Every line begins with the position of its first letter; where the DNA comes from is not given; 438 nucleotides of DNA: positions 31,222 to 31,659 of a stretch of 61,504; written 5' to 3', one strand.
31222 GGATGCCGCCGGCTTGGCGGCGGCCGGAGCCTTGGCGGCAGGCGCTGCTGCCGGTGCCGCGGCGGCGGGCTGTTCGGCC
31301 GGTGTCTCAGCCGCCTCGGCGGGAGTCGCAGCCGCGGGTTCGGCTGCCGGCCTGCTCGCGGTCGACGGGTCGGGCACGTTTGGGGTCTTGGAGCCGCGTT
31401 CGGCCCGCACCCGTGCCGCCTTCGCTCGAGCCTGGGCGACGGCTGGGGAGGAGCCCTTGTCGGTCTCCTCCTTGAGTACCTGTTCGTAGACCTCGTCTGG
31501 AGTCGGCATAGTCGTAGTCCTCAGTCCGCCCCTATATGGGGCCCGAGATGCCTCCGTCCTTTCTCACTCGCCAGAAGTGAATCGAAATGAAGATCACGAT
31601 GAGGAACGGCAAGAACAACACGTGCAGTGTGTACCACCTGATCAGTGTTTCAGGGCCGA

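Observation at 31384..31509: Conserved N-terminal cytoplasmic module plus Ala/Pro-rich linker shared by bc subunit IV and a cupredoxin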

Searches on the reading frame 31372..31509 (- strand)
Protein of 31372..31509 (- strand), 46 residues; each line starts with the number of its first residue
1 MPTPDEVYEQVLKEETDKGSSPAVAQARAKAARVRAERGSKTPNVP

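Call 8: find_homologous_proteins(query=A1, max_evalue=0.01)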
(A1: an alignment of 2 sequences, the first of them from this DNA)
Query A1 (2 sequences) (46 aa, profile of the alignment): 9 proteins with E <= 0.01 among 9 candidates.
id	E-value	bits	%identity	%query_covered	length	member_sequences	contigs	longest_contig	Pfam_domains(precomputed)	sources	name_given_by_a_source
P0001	1.6e-26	110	96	100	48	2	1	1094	-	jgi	jgi:hypothetical protein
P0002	7.3e-23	98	91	96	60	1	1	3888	-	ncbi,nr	ncbi:MAG: hypothetical protein M3P01_09130, partial [Actinomycetota bacterium]|nr:hypothetical prote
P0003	5.3e-22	95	91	98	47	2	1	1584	-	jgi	jgi:hypothetical protein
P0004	5.4e-22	95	83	100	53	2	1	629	-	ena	-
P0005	9.5e-21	91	85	100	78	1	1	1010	-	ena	-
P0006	3.3e-20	90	58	93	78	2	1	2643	-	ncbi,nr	ncbi:MAG TPA: hypothetical protein VE889_04990, partial [Actinomycetota bacterium]|nr:hypothetical p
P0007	8.0e-19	85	82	96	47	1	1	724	-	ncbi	-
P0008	4.7e-18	83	78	100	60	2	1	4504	-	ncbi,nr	ncbi:MAG TPA: hypothetical protein VHK89_09280, partial [Actinomycetota bacterium]|nr:hypothetical p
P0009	1.4e-10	59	71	89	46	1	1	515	-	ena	-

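Call 20: search_protein_representatives(alignment_id=A2)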
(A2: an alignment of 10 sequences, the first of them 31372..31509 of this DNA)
Query: 10 sequences, 53 profile positions. Proteins with E-value up to 0.001 (for the whole library): 91; up to 1e-10: 47; up to 1e-30: 0. The best 91 are listed.
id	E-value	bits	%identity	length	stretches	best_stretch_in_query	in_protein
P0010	1.3e-30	121.3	-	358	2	3-51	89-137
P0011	1.2e-29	118.1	-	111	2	3-44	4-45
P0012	1.4e-29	118.0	-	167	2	4-46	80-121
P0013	1.2e-28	114.9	-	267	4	4-52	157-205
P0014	3.0e-26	107.3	-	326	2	3-44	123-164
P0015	1.5e-25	105.1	-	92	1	1-52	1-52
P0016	2.2e-24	101.4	-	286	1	1-51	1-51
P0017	2.9e-24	100.9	-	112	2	1-52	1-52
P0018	1.0e-23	99.2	-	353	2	3-52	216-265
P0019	8.2e-23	96.3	-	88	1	1-52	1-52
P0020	5.7e-22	93.6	-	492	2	3-38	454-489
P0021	9.1e-22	92.9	-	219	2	1-38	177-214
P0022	3.3e-21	91.2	-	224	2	3-38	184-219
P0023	1.8e-20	88.8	-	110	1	1-47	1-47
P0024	2.0e-20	88.6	-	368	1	3-53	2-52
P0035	5.9e-16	74.3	-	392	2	3-47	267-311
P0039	8.6e-15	70.6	-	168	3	5-47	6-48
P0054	5.0e-11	58.5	-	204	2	6-43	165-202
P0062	4.6e-09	52.3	-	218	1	3-46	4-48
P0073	4.7e-07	45.8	-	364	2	4-45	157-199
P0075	5.9e-07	45.5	-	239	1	3-45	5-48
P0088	6.5e-05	39.0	-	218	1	4-38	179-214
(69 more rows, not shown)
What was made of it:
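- Tried and rejected: It was useless as a census, and the exhaustive HMMER search (call 20) was needed.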

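Call 24: search_protein_families(library=pfam, proteins=[P0020, P0035, P0062, P0075, P0073, P0088, P0039, P0013, P0054, P0010], max_evalue=1)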
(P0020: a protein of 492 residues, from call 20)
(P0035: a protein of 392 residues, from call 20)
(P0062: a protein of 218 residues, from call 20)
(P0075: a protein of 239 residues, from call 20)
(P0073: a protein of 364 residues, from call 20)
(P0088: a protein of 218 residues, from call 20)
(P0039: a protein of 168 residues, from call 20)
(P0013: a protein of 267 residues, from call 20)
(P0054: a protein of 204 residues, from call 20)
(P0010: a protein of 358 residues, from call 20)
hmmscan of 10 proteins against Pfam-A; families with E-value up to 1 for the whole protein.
P0020 (492 aa): 16 families
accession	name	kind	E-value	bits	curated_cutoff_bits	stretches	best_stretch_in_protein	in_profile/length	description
PF00037.32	Fer4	-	1e-09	38.2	21.1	2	106-126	3-23/24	4Fe-4S binding domain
PF12838.12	Fer4_7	-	8.1e-08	33.1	27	2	61-125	1-52/52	4Fe-4S dicluster domain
PF13187.11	Fer4_9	-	4e-07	30.4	27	1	61-125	1-51/52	4Fe-4S dicluster domain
PF13237.11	Fer4_10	-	1.6e-06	28.3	25.5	1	58-122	5-53/53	4Fe-4S dicluster domain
PF14697.11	Fer4_21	-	1.7e-05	25.3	35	2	53-77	32-57/59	4Fe-4S dicluster domain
PF13484.11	Fer4_16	-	2.4e-05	25.4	30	1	61-123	1-65/66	4Fe-4S double cluster binding domain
PF12797.12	Fer4_2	-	4.2e-05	23.7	24.5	2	103-123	2-22/22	4Fe-4S binding domain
PF12837.12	Fer4_6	-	5.7e-05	23.3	25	2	104-126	2-24/24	4Fe-4S binding domain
PF13183.11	Fer4_8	-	0.0011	19.9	27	2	60-123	3-66/68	4Fe-4S dicluster domain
PF13534.11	Fer4_17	-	0.0065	17.4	22.2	1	61-124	1-59/61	4Fe-4S dicluster domain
PF12800.12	Fer4_4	-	0.011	16.5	24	1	110-124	3-17/17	4Fe-4S binding domain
PF12798.12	Fer4_3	-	0.014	16.6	27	1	111-125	1-15/15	4Fe-4S binding domain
PF13746.11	Fer4_18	-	0.14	12.8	27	0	107-123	57-73/114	4Fe-4S dicluster domain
PF25160.1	LdpA_Fe-S-bd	-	0.48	10.7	27.6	1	105-125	22-42/49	LdpA Fe-S cluster-binding domain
PF13459.11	Fer4_15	-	0.6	11.3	22.4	1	105-129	2-24/66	4Fe-4S single cluster domain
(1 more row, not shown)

P0035 (392 aa): 2 families
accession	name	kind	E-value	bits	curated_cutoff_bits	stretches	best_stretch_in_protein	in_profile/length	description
PF13473.12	Cupredoxin_1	-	1.7e-09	38.1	27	1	6-106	3-104/104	Cupredoxin-like domain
PF00127.26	Copper-bind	-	1.6e-08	35.3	21.2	1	26-106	5-98/99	Copper binding proteins, plastocyanin/azurin family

P0062 (218 aa): 2 families
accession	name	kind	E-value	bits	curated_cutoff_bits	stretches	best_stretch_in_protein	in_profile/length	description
PF14715.11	FixP_N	-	7.2e-05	22.9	24.9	1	162-194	11-43/48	N-terminal domain of cytochrome oxidase-cbb3, FixP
PF13006.12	Nterm_IS4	-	0.22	12.2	25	1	149-181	12-46/95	Insertion element 4 transposase N-terminal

P0075 (239 aa): 2 families
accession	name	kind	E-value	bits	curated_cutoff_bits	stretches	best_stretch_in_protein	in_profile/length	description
PF14715.11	FixP_N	-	0.00057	20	24.9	1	172-206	11-45/48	N-terminal domain of cytochrome oxidase-cbb3, FixP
PF13356.12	Arm-DNA-bind_3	-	0.41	11.3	27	0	21-52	49-82/83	Arm DNA-binding domain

P0073 (364 aa): 0 families

P0088 (218 aa): 1 family
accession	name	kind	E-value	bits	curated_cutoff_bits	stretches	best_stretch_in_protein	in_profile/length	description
PF21222.2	Lamp2_2nd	-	0.013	15.8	27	1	49-67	1-21/32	Lysosome-associated membrane glycoprotein 2, transmembrane segment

P0039 (168 aa): 0 families

P0013 (267 aa): 0 families

P0054 (204 aa): 8 families
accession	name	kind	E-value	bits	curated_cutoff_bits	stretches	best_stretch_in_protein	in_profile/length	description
PF00037.32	Fer4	-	2.3e-05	24.4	21.1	1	2-15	10-23/24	4Fe-4S binding domain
PF12838.12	Fer4_7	-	0.0022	18.9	27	1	3-27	5-29/52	4Fe-4S dicluster domain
PF12798.12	Fer4_3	-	0.0065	17.7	27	1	2-14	3-15/15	4Fe-4S binding domain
PF12837.12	Fer4_6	-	0.02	15.3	25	1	3-15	12-24/24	4Fe-4S binding domain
PF13484.11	Fer4_16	-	0.024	15.8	30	1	3-13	5-15/66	4Fe-4S double cluster binding domain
PF18884.5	TSP3_bac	-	0.062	13.6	25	0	172-181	10-19/22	Bacterial TSP3 repeat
PF13187.11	Fer4_9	-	0.2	12.1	27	1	3-14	40-51/52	4Fe-4S dicluster domain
PF12797.12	Fer4_2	-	0.38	11.3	24.5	1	3-12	13-22/22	4Fe-4S binding domain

P0010 (358 aa): 1 family
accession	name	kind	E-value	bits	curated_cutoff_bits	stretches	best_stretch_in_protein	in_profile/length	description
PF00032.22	Cytochrom_B_C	-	2.3e-08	34.6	20.7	1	244-326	2-84/102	Cytochrome b(C-terminal)/b6/petD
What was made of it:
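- On CcoP/FixP (cbb3 oxidase subunit III), a host in relatives: The FixP_N hit is weak (22.9 bits, cut-off 24.9; call 24).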

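Call 27: search_solved_structures(query=A3, max_evalue=10, show_alignments=3)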
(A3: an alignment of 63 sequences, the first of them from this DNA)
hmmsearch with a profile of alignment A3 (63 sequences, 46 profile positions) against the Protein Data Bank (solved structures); distinct sequences matched with E-value up to 10: 3.
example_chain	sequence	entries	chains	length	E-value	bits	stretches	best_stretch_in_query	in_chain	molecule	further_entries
8wm7_C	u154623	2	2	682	1.2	12.2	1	14-33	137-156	Nitrate transport ATP-binding protein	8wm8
8w9m_C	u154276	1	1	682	1.2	12.2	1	14-33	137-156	Nitrate transport ATP-binding protein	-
3gs3_A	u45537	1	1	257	1.7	11.6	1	17-31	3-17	Symplekin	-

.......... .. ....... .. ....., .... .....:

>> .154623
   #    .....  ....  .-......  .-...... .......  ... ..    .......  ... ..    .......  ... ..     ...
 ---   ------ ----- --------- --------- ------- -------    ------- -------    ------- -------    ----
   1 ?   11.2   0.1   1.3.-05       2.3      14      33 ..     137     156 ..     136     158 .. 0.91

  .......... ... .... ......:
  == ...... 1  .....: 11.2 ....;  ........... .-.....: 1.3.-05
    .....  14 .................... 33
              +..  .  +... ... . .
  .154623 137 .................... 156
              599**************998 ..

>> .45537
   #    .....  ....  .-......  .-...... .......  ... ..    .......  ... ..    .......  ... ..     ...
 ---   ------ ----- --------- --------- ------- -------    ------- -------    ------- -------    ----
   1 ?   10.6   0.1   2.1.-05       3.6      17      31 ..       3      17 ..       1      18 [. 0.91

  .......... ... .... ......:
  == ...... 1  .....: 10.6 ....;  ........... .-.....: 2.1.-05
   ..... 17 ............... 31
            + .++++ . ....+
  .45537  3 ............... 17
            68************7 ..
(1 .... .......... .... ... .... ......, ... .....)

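Call 28: find_homologous_proteins(query=A3, max_evalue=0.001)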
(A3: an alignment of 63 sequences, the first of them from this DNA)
Query A3 (63 sequences) (46 aa, profile of the alignment): 48 proteins with E <= 0.001 among 2479 candidates.
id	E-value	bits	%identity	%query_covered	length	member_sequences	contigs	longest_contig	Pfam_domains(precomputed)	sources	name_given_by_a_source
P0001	4.8e-18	82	96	100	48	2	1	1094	-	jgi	jgi:hypothetical protein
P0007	5.5e-18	82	82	96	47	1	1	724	-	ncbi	-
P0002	1.1e-17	81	91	96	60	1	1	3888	-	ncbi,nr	ncbi:MAG: hypothetical protein M3P01_09130, partial [Actinomycetota bacterium]|nr:hypothetical prote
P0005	2.6e-17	80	85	100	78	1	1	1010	-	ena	-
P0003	2.7e-17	80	91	98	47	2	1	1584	-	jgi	jgi:hypothetical protein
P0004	7.0e-17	79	83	100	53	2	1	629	-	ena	-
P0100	8.2e-17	78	87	100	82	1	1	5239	-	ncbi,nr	ncbi:MAG: hypothetical protein H0V97_08150, partial [Actinobacteria bacterium]|nr:hypothetical prote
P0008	1.2e-15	75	78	100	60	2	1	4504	-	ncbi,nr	ncbi:MAG TPA: hypothetical protein VHK89_09280, partial [Actinomycetota bacterium]|nr:hypothetical p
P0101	8.3e-15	72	56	85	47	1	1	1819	-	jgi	jgi:hypothetical protein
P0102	2.6e-13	67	52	57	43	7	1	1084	-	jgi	jgi:hypothetical protein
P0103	6.5e-13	66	46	85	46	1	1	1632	-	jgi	jgi:hypothetical protein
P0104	7.1e-13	66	44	70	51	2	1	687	-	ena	-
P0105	1.0e-12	65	46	80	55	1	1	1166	-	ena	-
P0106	3.6e-12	64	45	83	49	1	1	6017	-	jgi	jgi:hypothetical protein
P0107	4.7e-12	63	33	59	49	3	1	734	-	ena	-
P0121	7.3e-10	56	43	76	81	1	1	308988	-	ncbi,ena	-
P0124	1.3e-9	55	49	80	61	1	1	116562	-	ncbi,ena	-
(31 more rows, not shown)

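Call 31: find_related_loci(query=A4, collection=genome_contigs, flank=4000)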
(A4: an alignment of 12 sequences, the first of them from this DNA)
Query A4 (46 aa) in genome_contigs; peptide patterns used: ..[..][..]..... (x = any residue, [..] = any of these).
566 stretches matched a pattern; 137 encode a relative of the query (tblastn E <= 1e-3); the best 80 are kept; 80 distinct loci.
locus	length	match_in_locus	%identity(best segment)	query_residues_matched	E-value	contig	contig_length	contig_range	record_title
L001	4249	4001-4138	96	1-46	2e-25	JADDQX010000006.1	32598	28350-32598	MAG: Actinomycetota bacterium isolate MB1_2 AB19_MB1_42_length_32593_cov_134, whole genome shotgun sequence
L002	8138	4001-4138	89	1-46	7e-23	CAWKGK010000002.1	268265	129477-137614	MAG: uncultured Actinomycetes bacterium isolate MFD09212.bin.1.43 genome assembly, contig: contig_26954, whole genome sh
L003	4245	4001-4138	87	1-46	1e-22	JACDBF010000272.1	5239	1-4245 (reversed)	MAG: Actinomycetota bacterium isolate MGR_bin275 SD2897-2912_k127_3009595, whole genome shotgun sequence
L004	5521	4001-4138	85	1-46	2e-22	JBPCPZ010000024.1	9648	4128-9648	MAG: Actinomycetota bacterium isolate TH_ant_mag_195 S1Ck127_2194920_flag_1_multi_6.0000_len_9648, whole genome shotgun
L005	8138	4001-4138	85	1-46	3e-22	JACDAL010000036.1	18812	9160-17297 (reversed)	MAG: Actinomycetota bacterium isolate MGR_bin255 SD2897-2912_k127_6521095, whole genome shotgun sequence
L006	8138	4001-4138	85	1-46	8e-22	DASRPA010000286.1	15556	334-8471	MAG TPA_asm: Actinomycetota bacterium isolate SMAG_U10282 k141_279650, whole genome shotgun sequence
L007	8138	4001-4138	83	1-46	2e-21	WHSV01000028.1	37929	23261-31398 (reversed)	MAG: Actinomycetota bacterium isolate Dino_bin16 NODE_1124_length_37929_cov_42.9667, whole genome shotgun sequence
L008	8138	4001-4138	83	1-46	3e-21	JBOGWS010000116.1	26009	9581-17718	MAG: Actinomycetota bacterium isolate SC-S_metawrap_bin.57 k127_6315520, whole genome shotgun sequence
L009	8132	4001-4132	84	1-44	7e-21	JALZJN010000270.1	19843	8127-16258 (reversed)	MAG: Actinomycetota bacterium isolate MOJ bin41 SC8837-39_k127_819666, whole genome shotgun sequence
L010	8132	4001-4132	80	1-44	9e-19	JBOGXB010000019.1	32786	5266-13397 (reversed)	MAG: Actinomycetota bacterium isolate SD8036_metabat2.bin.35 NODE_520_length_32786_cov_1.584678, whole genome shotgun se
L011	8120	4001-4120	73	3-42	2e-14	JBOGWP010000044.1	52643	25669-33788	MAG: Actinomycetota bacterium isolate M3-S_metabat2.bin.312_sub k127_1406793, whole genome shotgun sequence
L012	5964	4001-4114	74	4-41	1e-13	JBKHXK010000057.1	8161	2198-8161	MAG: Actinomycetota bacterium isolate N_bin.18.strict NODE_57_length_8161_cov_7.674069, whole genome shotgun sequence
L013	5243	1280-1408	63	4-46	2e-13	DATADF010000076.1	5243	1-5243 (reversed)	MAG TPA_asm: Actinomycetota bacterium isolate SMAG_U6743 k141_1698620, whole genome shotgun sequence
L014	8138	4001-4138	91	1-46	8e-13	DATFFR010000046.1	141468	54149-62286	MAG TPA_asm: Actinomycetota bacterium isolate SMAG_U8641 k141_2070338, whole genome shotgun sequence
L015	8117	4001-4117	72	3-41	1e-12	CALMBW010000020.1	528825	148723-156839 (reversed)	MAG TPA_asm: uncultured actinobacterium isolate SRR6670122_bin.39_CONCOCT_v1.1_MAG genome assembly, contig: ERZ534011.1,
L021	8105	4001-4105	74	7-41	4e-12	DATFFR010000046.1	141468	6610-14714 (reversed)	MAG TPA_asm: Actinomycetota bacterium isolate SMAG_U8641 k141_2070338, whole genome shotgun sequence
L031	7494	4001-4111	68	4-40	3e-11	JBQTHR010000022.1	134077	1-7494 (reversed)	MAG: Actinomycetota bacterium isolate SAR248 c_000000282472, whole genome shotgun sequence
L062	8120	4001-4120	58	4-43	4e-10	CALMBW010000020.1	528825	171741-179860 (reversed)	MAG TPA_asm: uncultured actinobacterium isolate SRR6670122_bin.39_CONCOCT_v1.1_MAG genome assembly, contig: ERZ534011.1,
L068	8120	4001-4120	60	4-43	8e-10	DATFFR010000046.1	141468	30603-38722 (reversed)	MAG TPA_asm: Actinomycetota bacterium isolate SMAG_U8641 k141_2070338, whole genome shotgun sequence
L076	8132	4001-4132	84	1-44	4e-9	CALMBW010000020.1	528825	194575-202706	MAG TPA_asm: uncultured actinobacterium isolate SRR6670122_bin.39_CONCOCT_v1.1_MAG genome assembly, contig: ERZ534011.1,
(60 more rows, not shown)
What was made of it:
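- Tried and rejected: A 12-sequence alignment worked (call 31).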

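Call 36: find_encoding_contigs(protein=P0121, flank=8000, max_places=2)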
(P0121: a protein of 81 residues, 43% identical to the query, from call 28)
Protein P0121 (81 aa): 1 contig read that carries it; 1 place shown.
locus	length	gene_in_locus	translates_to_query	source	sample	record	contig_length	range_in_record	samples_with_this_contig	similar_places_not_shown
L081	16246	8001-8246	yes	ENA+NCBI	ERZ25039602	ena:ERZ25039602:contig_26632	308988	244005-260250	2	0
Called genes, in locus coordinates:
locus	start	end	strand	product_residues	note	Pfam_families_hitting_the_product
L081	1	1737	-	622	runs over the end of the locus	PF00115:COX1, PF12270:Cyt_c_ox_IV (weak)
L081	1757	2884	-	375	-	PF02790:COX2_TM, PF00116:COX2, PF00034:Cytochrom_C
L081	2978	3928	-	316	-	PF01578:Cytochrom_C_asm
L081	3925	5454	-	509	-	PF05140:ResB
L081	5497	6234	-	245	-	PF02683:DsbD_TM, PF13386:DsbD_2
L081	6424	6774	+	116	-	-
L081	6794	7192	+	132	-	PF13534:Fer4_17 (faint), PF14697:Fer4_21 (faint), PF13484:Fer4_16 (faint), PF12797:Fer4_2 (weak), PF00037:Fer4 (weak), PF12838:Fer4_7, PF13187:Fer4_9 (weak), PF00037:Fer4 (weak), +3 more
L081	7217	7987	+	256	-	PF00033:Cytochrome_B, PF13631:Cytochrom_B_N_2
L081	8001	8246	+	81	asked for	-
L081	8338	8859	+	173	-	PF00032:Cytochrom_B_C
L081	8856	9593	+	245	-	PF00355:Rieske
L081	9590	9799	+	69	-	-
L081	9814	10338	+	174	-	PF00034:Cytochrom_C (weak), PF13442:Cytochrome_CBB3 (weak)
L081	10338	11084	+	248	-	-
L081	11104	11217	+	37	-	-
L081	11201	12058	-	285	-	PF06971:Put_DNA-bind_N, PF02629:CoA_binding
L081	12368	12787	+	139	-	PF04542:Sigma70_r2, PF07638:Sigma70_ECF (weak), PF08281:Sigma70_r4_2, PF04545:Sigma70_r4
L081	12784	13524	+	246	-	PF10099:RskA_C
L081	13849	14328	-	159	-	-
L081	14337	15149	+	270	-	PF01261:AP_endonuc_2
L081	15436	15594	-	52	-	-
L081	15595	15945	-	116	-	-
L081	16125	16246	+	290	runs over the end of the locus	-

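Call 37: find_encoding_contigs(protein=P0124, flank=8000, max_places=2)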
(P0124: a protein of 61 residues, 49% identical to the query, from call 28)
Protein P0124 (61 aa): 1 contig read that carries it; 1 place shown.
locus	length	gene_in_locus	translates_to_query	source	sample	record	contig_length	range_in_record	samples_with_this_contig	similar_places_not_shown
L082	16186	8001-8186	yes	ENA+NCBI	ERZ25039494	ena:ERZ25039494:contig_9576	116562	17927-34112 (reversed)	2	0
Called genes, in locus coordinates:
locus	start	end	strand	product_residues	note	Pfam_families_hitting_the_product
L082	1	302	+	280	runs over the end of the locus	-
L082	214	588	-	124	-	PF09678:Caa3_CtaG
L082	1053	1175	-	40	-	-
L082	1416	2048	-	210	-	PF00510:COX3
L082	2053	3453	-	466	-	PF00115:COX1, PF12270:Cyt_c_ox_IV (weak)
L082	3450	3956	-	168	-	PF00115:COX1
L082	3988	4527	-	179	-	PF00116:COX2, PF00034:Cytochrom_C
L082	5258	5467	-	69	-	-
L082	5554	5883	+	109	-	-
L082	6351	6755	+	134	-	-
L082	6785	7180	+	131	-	PF14697:Fer4_21 (faint), PF13484:Fer4_16 (faint), PF12797:Fer4_2 (weak), PF13237:Fer4_10 (weak), PF00037:Fer4 (weak), PF12838:Fer4_7, PF13187:Fer4_9 (weak), PF00037:Fer4 (weak), +2 more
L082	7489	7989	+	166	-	PF00033:Cytochrome_B, PF13631:Cytochrom_B_N_2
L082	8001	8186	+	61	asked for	-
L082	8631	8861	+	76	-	-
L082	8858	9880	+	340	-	PF00355:Rieske (weak)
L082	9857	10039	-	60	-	-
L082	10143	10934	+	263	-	-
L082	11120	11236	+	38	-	-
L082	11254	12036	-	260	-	PF06971:Put_DNA-bind_N, PF02629:CoA_binding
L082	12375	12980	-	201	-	-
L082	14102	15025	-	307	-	-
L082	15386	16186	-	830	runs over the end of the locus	PF14224:DUF4331, PF13432:TPR_16 (faint)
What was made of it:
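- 28798..33158 (-): Host operon of the first copy: small TM protein (32751-33158), 2x[4Fe-4S] ferredoxin (32322-32744), cytochrome b6 (31532-32407), subunit IV, Rieske (29824-30642), dihaem cytochrome c (28798-29805). The same gene order is seen in distant relatives L081 and L082, which also carry a module on subunit IV (calls 36, 37).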

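Call 38: predict_structure(alignment_id=A3)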
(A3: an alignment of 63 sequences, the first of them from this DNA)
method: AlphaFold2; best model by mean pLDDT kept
length: 46 residues; sequences in the alignment: 63
mean_pLDDT: 88.1   pTM: 0.66
mean pLDDT of the five models: 88.1, 87.6, 87.5, 87.5, 86.7
residues with pLDDT >= 90: 34; 70-90: 5; 50-70: 6; < 50: 1
segments of 3 or more residues with pLDDT < 50: none
pLDDT, mean of each block of 10 residues (from residue 1): 92 97 97 87 54
secondary structure, 60 per line:
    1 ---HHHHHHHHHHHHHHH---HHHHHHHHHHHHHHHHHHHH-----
elements in order: H4-18 H22-41
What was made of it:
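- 31393..31503 (-): Hairpin module of the subunit IV-like protein (residues 3-39, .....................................). AF2 predicts helices 4-18 and 22-41 with pLDDT 88 (call 38).
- On PSBD / E3_binding (PF02817): AF2 hairpin with pLDDT 88 (call 38).
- AF2 gives a confident hairpin (pLDDT 88, helices 4-18 and 22-41; call 38).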
